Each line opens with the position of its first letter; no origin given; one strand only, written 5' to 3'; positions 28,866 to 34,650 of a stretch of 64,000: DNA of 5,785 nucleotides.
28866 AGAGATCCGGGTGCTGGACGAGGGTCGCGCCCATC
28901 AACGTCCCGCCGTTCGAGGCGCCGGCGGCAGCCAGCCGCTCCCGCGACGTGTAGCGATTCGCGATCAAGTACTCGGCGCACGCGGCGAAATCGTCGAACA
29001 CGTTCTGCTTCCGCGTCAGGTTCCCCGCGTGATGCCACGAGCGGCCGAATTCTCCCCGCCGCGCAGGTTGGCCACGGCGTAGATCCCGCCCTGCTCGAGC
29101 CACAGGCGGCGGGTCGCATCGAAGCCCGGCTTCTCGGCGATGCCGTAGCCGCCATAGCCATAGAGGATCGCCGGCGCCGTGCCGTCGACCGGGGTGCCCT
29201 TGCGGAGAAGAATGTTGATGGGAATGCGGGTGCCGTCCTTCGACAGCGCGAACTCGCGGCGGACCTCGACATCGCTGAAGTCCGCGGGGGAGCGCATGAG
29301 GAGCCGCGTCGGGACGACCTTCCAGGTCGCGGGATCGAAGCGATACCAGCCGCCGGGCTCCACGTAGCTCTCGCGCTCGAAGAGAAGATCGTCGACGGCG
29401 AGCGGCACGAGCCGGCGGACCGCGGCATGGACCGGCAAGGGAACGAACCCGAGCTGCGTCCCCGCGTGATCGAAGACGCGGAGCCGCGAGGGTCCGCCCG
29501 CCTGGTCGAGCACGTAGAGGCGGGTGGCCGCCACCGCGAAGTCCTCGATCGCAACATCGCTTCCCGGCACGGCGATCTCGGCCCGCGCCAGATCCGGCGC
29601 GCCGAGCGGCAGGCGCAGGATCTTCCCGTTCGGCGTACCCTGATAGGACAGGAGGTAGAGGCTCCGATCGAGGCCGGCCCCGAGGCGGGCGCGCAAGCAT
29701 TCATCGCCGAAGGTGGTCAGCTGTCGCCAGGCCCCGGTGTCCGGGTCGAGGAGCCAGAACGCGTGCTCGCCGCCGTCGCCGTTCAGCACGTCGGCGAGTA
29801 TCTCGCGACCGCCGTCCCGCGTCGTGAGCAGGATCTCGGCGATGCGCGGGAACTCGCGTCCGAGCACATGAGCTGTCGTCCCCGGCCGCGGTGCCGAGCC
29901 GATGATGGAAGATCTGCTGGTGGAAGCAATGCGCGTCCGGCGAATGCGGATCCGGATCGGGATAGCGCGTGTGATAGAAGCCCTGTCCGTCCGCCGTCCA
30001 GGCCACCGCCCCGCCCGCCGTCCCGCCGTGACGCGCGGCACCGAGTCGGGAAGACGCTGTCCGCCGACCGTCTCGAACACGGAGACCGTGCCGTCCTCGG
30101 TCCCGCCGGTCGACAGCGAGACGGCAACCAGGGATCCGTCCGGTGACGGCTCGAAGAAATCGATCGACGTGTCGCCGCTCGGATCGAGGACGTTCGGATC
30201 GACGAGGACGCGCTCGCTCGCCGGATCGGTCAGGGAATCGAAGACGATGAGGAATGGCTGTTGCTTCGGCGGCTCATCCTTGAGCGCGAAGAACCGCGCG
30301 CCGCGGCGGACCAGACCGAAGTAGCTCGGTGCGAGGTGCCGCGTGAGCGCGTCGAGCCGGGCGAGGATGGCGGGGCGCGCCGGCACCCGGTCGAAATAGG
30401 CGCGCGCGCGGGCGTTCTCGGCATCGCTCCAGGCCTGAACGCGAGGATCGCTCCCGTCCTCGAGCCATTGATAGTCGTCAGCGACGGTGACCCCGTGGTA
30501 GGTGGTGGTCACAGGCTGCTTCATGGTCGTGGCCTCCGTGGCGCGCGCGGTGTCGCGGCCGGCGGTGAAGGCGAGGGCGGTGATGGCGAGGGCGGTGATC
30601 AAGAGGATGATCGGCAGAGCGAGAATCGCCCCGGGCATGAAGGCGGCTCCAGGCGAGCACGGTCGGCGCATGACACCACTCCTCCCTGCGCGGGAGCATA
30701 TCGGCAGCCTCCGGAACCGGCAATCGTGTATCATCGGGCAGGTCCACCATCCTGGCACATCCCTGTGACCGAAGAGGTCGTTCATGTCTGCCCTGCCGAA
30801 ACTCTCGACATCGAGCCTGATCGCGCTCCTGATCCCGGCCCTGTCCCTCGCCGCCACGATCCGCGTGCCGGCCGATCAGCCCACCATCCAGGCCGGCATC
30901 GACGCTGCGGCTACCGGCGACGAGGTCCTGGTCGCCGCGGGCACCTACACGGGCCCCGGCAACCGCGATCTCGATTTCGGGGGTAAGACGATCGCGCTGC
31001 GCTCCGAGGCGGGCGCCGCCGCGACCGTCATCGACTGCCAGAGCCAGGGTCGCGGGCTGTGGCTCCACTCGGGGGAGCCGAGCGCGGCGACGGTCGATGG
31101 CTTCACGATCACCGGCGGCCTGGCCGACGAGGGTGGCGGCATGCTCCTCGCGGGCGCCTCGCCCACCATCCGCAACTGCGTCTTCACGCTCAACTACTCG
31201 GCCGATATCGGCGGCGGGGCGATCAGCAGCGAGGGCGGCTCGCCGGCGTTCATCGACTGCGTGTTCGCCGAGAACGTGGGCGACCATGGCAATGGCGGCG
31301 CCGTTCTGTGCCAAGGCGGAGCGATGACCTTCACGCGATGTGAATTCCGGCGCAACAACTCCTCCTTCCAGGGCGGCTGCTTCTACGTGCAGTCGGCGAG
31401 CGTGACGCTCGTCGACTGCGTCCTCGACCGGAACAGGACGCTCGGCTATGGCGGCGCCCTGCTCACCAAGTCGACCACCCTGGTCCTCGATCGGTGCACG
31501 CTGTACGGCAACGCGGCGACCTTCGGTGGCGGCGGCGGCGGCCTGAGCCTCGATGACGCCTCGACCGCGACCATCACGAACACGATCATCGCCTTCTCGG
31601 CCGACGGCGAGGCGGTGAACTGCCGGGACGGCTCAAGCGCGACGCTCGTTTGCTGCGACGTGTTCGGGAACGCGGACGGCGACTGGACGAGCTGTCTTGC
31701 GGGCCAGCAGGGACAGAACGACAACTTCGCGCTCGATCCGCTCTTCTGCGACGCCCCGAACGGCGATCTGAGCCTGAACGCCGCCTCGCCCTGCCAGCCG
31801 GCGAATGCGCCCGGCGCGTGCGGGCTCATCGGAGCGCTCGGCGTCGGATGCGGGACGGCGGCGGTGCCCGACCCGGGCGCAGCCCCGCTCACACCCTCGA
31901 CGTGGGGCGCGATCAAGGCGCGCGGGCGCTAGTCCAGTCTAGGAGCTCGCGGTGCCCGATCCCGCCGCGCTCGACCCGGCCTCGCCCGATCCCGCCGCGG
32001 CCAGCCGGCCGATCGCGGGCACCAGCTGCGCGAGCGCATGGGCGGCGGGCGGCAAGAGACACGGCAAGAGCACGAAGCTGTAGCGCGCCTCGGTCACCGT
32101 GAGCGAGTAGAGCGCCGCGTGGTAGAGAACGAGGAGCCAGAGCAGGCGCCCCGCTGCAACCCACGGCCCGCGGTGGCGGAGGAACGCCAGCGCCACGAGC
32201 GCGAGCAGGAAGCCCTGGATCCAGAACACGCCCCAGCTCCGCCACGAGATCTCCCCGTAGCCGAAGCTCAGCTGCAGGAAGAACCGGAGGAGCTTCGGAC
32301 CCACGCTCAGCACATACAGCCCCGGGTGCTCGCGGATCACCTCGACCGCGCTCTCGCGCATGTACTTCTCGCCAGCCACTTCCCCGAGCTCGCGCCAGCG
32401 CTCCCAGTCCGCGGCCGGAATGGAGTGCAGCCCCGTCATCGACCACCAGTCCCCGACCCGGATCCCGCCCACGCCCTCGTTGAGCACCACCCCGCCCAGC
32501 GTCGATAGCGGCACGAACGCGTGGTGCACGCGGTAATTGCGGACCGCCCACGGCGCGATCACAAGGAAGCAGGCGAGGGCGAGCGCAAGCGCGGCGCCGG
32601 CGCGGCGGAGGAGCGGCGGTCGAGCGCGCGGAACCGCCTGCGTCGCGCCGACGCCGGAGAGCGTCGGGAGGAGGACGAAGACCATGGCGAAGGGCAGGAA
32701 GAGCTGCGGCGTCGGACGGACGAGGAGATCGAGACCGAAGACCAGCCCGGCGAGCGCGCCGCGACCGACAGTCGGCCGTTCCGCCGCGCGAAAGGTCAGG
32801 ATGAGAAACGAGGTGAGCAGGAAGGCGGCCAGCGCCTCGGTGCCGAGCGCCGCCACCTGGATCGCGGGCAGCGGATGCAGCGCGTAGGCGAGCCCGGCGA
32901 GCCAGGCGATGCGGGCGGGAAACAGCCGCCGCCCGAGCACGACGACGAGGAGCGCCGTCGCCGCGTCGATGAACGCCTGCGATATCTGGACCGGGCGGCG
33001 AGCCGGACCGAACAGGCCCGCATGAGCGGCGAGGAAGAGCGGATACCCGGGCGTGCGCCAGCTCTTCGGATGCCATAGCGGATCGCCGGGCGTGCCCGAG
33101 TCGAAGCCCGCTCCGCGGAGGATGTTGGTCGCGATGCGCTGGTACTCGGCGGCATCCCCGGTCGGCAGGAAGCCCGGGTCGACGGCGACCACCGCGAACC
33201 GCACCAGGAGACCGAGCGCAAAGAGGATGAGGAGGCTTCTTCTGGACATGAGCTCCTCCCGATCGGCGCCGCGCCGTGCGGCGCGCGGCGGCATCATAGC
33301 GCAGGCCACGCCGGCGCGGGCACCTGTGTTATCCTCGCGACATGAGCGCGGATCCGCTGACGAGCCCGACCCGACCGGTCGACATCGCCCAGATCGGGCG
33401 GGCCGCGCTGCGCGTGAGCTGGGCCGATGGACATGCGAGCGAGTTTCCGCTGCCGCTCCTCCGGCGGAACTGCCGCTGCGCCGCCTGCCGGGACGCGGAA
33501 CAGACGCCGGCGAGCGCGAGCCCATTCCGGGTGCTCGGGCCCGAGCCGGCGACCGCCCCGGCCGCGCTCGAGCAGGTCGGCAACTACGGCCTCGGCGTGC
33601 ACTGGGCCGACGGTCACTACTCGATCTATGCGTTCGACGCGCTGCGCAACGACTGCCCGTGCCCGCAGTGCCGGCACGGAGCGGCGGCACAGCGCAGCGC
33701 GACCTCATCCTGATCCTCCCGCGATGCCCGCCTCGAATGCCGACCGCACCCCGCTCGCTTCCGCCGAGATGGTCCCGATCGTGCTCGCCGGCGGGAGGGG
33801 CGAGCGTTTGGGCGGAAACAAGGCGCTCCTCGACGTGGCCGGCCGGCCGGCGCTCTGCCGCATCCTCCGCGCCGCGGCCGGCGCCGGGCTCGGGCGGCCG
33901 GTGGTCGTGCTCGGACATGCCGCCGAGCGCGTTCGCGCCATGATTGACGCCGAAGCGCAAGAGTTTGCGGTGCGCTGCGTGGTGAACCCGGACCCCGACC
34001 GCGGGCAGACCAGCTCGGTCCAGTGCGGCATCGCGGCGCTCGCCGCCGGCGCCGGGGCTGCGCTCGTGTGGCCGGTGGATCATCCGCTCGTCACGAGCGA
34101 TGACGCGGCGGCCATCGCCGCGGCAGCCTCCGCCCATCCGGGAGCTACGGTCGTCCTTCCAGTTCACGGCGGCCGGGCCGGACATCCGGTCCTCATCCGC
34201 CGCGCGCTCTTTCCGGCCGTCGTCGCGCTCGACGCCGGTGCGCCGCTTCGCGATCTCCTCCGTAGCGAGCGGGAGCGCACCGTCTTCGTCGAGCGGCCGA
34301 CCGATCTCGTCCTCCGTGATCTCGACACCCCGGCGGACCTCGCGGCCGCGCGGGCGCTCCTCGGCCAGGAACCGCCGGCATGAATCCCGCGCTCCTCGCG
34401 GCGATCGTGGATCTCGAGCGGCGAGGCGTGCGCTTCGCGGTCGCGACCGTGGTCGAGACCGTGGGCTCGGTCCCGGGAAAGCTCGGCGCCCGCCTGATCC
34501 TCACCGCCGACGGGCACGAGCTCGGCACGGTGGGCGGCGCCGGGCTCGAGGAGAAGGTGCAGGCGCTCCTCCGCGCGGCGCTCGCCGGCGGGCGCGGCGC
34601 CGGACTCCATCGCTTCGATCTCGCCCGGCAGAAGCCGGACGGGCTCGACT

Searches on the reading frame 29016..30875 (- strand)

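Call 55: search_protein_families(library=pfam, proteins=[window:29016-30875:-], max_evalue=0.001)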
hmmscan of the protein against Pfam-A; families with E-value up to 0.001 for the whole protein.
window:29016-30875:- (619 aa): 1 family
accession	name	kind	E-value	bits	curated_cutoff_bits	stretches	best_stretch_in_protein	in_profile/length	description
PF02897.21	Peptidase_S9_N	-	1.2e-37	130.2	24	2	118-283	5-171/414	Prolyl oligopeptidase, N-terminal beta-propeller domain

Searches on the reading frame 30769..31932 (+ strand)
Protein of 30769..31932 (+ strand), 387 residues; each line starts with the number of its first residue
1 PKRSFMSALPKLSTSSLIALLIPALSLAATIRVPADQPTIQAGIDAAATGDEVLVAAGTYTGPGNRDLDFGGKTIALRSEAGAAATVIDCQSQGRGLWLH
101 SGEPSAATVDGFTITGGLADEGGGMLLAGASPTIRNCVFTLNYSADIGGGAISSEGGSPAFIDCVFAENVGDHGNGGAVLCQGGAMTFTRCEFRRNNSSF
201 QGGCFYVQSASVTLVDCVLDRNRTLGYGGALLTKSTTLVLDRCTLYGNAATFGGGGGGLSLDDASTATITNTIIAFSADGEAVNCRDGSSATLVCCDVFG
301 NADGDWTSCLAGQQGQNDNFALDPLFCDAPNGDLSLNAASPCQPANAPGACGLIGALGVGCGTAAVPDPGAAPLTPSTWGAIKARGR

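Call 119: search_protein_families(library=pfam, proteins=[window:30769-31932:+], max_evalue=0.001)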
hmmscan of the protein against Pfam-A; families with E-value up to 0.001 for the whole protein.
window:30769-31932:+ (387 aa): 4 families
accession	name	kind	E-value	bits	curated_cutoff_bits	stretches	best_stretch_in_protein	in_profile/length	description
PF13229.12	Beta_helix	-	4.8e-17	62.5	25.9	2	95-234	24-147/158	Right handed beta helix region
PF17161.10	DUF5123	-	9.5e-06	27.2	35.1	1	240-341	3-103/113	Domain of unknown function (DUF5123)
PF02415.23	Chlam_PMP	-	3.7e-05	24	20.6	0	163-182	1-19/19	Chlamydia polymorphic membrane protein (Chlamydia_PMP) repeat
PF05048.19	NosD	-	0.00036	20.5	23.6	0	168-298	31-146/212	Periplasmic copper-binding protein (NosD)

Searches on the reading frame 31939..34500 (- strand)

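Call 55: search_protein_families(library=pfam, proteins=[window:31939-34500:-], max_evalue=0.001)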
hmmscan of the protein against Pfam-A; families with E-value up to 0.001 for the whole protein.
window:31939-34500:- (853 aa): 1 family
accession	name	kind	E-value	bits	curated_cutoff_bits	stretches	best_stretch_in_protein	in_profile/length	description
PF13231.12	PMT_2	-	7.4e-08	33.2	26.1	1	483-611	3-130/160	Dolichyl-phosphate-mannose-protein mannosyltransferase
